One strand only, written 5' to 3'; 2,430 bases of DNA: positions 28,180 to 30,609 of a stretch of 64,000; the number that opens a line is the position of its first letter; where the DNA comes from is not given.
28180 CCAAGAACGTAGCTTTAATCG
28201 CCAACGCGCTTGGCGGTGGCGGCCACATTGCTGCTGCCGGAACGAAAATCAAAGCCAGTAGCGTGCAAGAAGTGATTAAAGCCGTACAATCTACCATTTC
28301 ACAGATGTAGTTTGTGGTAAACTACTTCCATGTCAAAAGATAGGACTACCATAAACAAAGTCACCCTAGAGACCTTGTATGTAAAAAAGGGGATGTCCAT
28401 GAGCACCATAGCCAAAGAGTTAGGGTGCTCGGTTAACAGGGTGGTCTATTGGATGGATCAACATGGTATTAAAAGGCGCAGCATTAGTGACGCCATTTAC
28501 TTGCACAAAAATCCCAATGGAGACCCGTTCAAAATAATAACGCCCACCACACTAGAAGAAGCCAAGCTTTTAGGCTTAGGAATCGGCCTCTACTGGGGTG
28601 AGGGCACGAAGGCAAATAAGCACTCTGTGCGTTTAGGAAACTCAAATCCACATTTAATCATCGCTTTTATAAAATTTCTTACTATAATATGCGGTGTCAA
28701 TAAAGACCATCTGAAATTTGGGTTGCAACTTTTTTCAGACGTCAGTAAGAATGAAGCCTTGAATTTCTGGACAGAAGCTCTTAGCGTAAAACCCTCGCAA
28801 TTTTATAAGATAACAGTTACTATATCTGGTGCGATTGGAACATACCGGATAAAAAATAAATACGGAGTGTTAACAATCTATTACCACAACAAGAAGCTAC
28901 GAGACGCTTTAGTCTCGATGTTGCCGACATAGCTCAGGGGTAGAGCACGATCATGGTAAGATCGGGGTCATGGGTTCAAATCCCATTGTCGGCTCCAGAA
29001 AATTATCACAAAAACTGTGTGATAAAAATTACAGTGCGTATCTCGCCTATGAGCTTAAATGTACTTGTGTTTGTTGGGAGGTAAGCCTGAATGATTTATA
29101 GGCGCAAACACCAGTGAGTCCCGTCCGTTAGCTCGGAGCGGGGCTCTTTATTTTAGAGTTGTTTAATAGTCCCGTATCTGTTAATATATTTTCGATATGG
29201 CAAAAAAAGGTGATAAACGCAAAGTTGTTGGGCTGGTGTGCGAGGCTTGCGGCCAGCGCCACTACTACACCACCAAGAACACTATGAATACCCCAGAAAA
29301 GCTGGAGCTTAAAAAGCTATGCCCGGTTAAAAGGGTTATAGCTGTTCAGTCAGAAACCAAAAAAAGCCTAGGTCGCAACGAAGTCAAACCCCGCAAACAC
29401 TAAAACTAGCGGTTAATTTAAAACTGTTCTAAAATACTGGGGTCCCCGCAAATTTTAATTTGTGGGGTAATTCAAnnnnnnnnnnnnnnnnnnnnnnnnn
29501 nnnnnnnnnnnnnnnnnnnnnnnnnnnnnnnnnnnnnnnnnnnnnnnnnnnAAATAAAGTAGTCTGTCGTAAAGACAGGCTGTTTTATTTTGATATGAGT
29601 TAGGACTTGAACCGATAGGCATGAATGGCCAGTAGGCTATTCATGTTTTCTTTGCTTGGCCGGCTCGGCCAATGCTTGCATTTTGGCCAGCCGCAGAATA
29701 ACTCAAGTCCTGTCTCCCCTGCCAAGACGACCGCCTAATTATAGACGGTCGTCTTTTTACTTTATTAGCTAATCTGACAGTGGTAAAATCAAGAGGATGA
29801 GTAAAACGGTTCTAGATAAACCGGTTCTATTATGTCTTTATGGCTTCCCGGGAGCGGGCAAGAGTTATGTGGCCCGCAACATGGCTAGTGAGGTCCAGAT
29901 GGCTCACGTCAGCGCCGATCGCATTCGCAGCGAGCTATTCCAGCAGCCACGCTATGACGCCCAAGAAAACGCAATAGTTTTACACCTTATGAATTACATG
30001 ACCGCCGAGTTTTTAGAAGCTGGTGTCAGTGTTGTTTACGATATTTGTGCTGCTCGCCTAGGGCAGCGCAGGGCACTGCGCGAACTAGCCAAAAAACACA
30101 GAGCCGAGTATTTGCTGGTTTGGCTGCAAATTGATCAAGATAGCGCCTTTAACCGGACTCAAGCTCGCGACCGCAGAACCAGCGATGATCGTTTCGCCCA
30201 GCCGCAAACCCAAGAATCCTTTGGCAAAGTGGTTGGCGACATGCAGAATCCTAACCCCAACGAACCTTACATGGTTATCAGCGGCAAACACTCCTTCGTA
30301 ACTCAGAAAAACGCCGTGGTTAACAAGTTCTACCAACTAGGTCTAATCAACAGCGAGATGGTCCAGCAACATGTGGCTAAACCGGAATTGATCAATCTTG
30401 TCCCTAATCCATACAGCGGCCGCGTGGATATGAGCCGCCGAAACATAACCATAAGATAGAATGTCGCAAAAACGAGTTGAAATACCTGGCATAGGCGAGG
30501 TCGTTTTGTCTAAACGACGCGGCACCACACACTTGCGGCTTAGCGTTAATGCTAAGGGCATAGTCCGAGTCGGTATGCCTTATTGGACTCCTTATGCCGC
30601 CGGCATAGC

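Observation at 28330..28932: HTH + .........-like ORF whose stop codon lies inside tRNA-Thr(GGU)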

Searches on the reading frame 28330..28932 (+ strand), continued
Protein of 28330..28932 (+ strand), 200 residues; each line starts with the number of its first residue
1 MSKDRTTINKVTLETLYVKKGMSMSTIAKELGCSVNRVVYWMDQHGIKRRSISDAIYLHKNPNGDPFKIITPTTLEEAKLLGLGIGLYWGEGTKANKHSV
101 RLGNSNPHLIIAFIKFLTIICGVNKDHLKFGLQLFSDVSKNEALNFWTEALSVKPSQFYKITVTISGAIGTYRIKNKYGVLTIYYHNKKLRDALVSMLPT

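Call 82: find_related_loci(query=A1, collection=viral_contigs, flank=5000)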
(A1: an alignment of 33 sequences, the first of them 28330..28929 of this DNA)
Query A1 (200 aa) in viral_contigs; peptide patterns used: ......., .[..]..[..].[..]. (x = any residue, [..] = any of these).
42 stretches matched a pattern; 8 encode a relative of the query (tblastn E <= 1e-3); 8 distinct loci.
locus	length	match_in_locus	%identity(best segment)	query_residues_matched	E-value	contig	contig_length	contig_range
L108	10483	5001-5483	29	19-163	8e-12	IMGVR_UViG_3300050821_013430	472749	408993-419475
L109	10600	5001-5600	26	20-198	2e-9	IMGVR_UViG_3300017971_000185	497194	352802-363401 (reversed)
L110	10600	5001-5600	26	20-198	2e-9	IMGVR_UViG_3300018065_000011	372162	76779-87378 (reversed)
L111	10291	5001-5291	31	68-169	1e-7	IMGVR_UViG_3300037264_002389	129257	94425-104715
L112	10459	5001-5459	26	19-154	3e-7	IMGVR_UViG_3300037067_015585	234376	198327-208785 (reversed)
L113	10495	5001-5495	23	16-160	4e-7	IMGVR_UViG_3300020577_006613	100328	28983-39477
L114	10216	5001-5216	26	76-151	2e-5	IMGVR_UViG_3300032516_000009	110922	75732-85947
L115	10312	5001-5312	25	79-183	4e-5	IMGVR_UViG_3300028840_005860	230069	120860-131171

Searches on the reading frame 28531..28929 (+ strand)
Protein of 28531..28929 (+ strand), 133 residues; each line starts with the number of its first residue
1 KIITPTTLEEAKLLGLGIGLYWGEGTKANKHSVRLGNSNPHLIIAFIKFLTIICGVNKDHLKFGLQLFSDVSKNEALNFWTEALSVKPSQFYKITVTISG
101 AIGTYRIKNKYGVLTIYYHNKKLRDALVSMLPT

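Call 30: predict_structure(alignment_id=A2)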
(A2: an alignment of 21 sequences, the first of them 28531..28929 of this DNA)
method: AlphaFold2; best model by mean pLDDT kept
length: 133 residues; sequences in the alignment: 21
mean_pLDDT: 89.0   pTM: 0.83
mean pLDDT of the five models: 89.0, 88.3, 88.2, 86.6, 76.9
residues with pLDDT >= 90: 96; 70-90: 25; 50-70: 12; < 50: 0
segments of 3 or more residues with pLDDT < 50: none
pLDDT, mean of each block of 10 residues (from residue 1): 94 95 70 91 96 96 92 93 96 86 66 93 92 81
secondary structure, 60 per line:
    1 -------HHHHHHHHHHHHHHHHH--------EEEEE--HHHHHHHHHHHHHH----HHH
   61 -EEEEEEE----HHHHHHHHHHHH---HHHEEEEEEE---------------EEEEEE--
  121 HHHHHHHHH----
elements in order: H8-24 E33-37 H40-53 E62-68 H73-84 E91-97 E113-118 H121-129

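Call 35: fold_search(model_id=the predicted structure, library=pdb)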
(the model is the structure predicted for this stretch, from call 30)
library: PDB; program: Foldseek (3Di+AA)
matches with E <= 10: 793; with E <= 0.001: 0
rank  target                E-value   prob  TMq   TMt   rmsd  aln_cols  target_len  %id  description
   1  6iki_B                7.2e-03  0.96  0.42  0.42   7.5       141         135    9  Crystal structure of YfiB(W55L) (released 2019-03-13)
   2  3re3_B                9.3e-03  0.91  0.33  0.31   5.5        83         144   14  Crystal Structure of 2-C-Methyl-D-Erythritol 2,4-Cyclodiphosphate Synthase from Francisella tularensis (released 2011-04-27)
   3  6jfw_A                1.2e-02  0.90  0.39  0.37   6.9       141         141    8  Crystal structure of PA0833 periplasmic domain from Pseudomonas aeruginosa reveals an unexpected enlarged peptidoglyca (released 2019-03-20)
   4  6ikj_A                1.2e-02  0.87  0.37  0.37   7.8       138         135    9  Crystal structure of YfiB(F48S) (released 2019-03-13)
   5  8xkf_A                1.5e-02  0.63  0.25  0.13   6.5        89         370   17  Crystal structure of Helicobacter pylori IspDF with substrate CTP (released 2024-04-10)
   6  8xkf_C                1.6e-02  0.87  0.33  0.14   6.2        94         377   16  Crystal structure of Helicobacter pylori IspDF with substrate CTP (released 2024-04-10)
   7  8xkf_D                1.8e-02  0.60  0.25  0.12   6.1        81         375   18  Crystal structure of Helicobacter pylori IspDF with substrate CTP (released 2024-04-10)
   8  3b6n                  2.0e-02  0.69  0.28  0.25   6.2        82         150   12  Crystal structure of 2C-methyl-D-erythritol 2,4-cyclodiphosphate synthase PV003920 from Plasmodium vivax (released 2007-11-20)
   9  8xhu_B                2.1e-02  0.80  0.31  0.14   6.0        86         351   17  Crystal structure of Helicobacter pylori IspDF (released 2024-04-10)
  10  8xhu_A                2.1e-02  0.80  0.30  0.14   6.0        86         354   17  Crystal structure of Helicobacter pylori IspDF (released 2024-04-10)
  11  8xhu_C                2.3e-02  0.75  0.32  0.14   6.3        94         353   16  Crystal structure of Helicobacter pylori IspDF (released 2024-04-10)
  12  6u83                  2.3e-02  0.66  0.36  0.33   8.4       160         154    9  OmpA-like domain of FopA1 from Francisella tularensis subsp. tularensis SCHU S4 (released 2019-09-18)
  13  1iv2_A                2.6e-02  0.85  0.34  0.31   5.0        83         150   10  Structure of 2C-Methyl-D-erythritol-2,4-cyclodiphosphate Synthase (bound form CDP) (released 2002-09-11)
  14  1iv1_A                2.6e-02  0.84  0.34  0.30   5.1        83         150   11  Structure of 2C-Methyl-D-erythritol-2,4-cyclodiphosphate Synthase (released 2002-09-11)
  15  6iki_A                2.8e-02  0.85  0.41  0.41   7.2       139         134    9  Crystal structure of YfiB(W55L) (released 2019-03-13)
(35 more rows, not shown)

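Call 42: fold_search(model_id=the predicted structure, library=viral)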
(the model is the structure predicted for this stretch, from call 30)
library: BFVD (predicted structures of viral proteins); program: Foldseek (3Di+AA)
matches with E <= 10: 389; with E <= 0.001: 0
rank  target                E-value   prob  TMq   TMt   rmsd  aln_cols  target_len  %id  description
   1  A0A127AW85            4.6e-02  0.21  0.26  0.19  12.1       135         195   12  Uncharacterized protein [Bacillus phage SP-15]
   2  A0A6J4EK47            4.9e-02  0.47  0.31  0.29   5.6        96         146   14  (no name in the UniProt tables at hand)
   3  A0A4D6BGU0            5.2e-02  0.60  0.29  0.34   7.4        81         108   10  (no name in the UniProt tables at hand)
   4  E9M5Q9                5.2e-02  0.28  0.30  0.05  13.6       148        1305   10  Tegument protein/FGARAT [Cricetid gammaherpesvirus 2]
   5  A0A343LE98            7.7e-02  0.51  0.31  0.30   6.1       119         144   14  Uncharacterized protein [Leptospira phage LE3]
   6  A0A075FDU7            9.9e-02  0.23  0.26  0.06   9.3       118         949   11  FGAM-synthase [Epstein-Barr virus (strain GD1)]
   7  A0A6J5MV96            1.3e-01  0.21  0.25  0.21   9.9       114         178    7  Crossover junction endodeoxyribonuclease, RusA-like [uncultured Caudovirales phage]
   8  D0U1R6                1.4e-01  0.15  0.31  0.05  13.3       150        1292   13  Protein G75A [Wood mouse herpesvirus]
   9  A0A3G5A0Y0            1.7e-01  0.97  0.49  0.08   3.6       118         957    9  DNA-directed RNA polymerase [Harvfovirus sp.]
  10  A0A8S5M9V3            2.0e-01  0.15  0.26  0.08  15.6       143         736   15  Head protein [Podoviridae sp. ctbO711]
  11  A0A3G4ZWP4            2.1e-01  0.11  0.20  0.10  12.5       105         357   16  Thioredoxin [Edafosvirus sp.]
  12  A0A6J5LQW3            2.3e-01  0.25  0.27  0.32   5.9        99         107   11  Rus Holliday junction resolvase [uncultured Caudovirales phage]
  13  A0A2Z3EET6            2.6e-01  0.11  0.20  0.16   9.2       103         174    7  (no name in the UniProt tables at hand)
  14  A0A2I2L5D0            2.8e-01  0.09  0.24  0.23  10.3       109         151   11  Uncharacterized protein [Orpheovirus IHUMI-LCC2]
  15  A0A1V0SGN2            2.8e-01  0.08  0.16  0.19  12.3        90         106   12  Thioredoxin [Hokovirus HKV1]
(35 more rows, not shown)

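Call 89: search_solved_structures(query=A6, max_evalue=10, show_alignments=3)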
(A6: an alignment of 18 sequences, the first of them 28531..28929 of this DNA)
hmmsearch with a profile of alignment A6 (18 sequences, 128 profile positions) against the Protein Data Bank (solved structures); distinct sequences matched with E-value up to 10: 11.
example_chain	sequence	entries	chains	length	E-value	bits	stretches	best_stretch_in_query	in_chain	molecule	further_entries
1b24_A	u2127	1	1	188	9.6e-06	28.7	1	7-52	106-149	Homing endonuclease I-DmoI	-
4un7_G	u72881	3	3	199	1.2e-05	28.4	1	7-52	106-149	HOMING ENDONUCLEASE I-DMOI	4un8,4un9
2vs7_A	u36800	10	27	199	1.2e-05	28.4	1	7-52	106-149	HOMING ENDONUCLEASE I-DMOI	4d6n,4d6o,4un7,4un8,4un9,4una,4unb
2vs8_A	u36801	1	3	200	1.2e-05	28.4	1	7-52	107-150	HOMING ENDONUCLEASE I-DMOI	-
5akm_A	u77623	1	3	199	1.7e-05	27.9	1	7-52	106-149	HOMING ENDONUCLEASE I-DMOI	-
5o6i_A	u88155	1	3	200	3e-05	27.1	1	8-52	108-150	Homing endonuclease I-DmoI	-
5o6g_A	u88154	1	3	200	3.3e-05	27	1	7-52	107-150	Homing endonuclease I-DmoI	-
5ak9_A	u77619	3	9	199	0.00035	23.7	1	7-52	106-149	HOMING ENDONUCLEASE I-DMOI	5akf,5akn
5a0w_A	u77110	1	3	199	0.0006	22.9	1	7-52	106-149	HOMING ENDONUCLEASE I-DMOI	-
8bry_A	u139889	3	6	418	0.56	13.3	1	26-76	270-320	N-acylglucosamine 2-epimerase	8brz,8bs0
7w5a_Z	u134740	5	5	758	0.65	13.1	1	43-97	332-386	Cactin | Splicing factor Cactin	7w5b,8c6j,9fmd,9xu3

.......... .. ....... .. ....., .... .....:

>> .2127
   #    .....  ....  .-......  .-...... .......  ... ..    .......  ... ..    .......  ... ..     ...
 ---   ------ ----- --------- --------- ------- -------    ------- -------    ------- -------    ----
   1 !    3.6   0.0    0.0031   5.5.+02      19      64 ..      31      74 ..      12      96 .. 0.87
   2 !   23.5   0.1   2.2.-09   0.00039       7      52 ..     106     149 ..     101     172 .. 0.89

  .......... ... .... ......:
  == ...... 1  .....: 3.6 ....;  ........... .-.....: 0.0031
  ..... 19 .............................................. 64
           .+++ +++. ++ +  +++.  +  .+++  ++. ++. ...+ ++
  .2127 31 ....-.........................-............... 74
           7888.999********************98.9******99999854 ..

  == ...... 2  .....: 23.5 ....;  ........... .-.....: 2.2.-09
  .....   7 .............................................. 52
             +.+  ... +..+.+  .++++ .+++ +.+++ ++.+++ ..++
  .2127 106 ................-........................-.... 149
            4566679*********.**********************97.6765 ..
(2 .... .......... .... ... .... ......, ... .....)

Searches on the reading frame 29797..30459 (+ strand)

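Call 4: search_protein_families(library=pfam, proteins=[window:29797-30459:+], max_evalue=1)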
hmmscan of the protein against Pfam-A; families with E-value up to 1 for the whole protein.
window:29797-30459:+ (220 aa): 23 families
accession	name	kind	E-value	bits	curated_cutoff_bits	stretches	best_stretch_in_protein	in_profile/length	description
PF13671.12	AAA_33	-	6e-17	62.7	27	1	11-131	1-125/143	AAA domain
PF08433.16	KTI12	-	1.8e-07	31.4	22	1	11-129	3-124/271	Chromatin associated protein KTI12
PF06414.18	Zeta_toxin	-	4.3e-06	26.8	22.3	1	7-128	14-147/199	Zeta toxin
PF06309.17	Torsin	-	6.3e-05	23.5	27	1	7-37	51-81/127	Torsin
PF01583.26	APS_kinase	-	9.7e-05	22.9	21.1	1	9-120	2-117/152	Adenylylsulphate kinase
PF13207.12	AAA_17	-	0.00027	21.6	27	1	15-124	1-122/136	AAA domain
PF01202.28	SKI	-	0.00058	20.5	22.1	1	18-48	1-31/159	Shikimate kinase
PF13238.12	AAA_18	-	0.00073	20.4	29.4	1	13-130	2-117/128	AAA domain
PF00004.35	AAA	-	0.00088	20.2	21.2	1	12-46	1-37/131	ATPase family associated with various cellular activities (AAA)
PF13191.12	AAA_16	-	0.0044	18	32.6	1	9-95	24-109/167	AAA ATPase domain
PF24883.2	NPHP3_N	-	0.007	17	24.8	1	9-37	22-50/164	Nephrocystin 3, N-terminal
PF13401.12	AAA_22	-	0.0097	16.7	27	1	11-44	7-33/130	AAA domain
PF00406.28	ADK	-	0.015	15.9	26.8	1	14-51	1-39/151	Adenylate kinase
PF25201.1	nSTAND6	-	0.02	15.4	27.7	1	7-46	16-55/148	Novel STAND NTPase 6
PF00910.28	RNA_helicase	-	0.046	14.7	21.5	1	12-36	1-25/105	RNA helicase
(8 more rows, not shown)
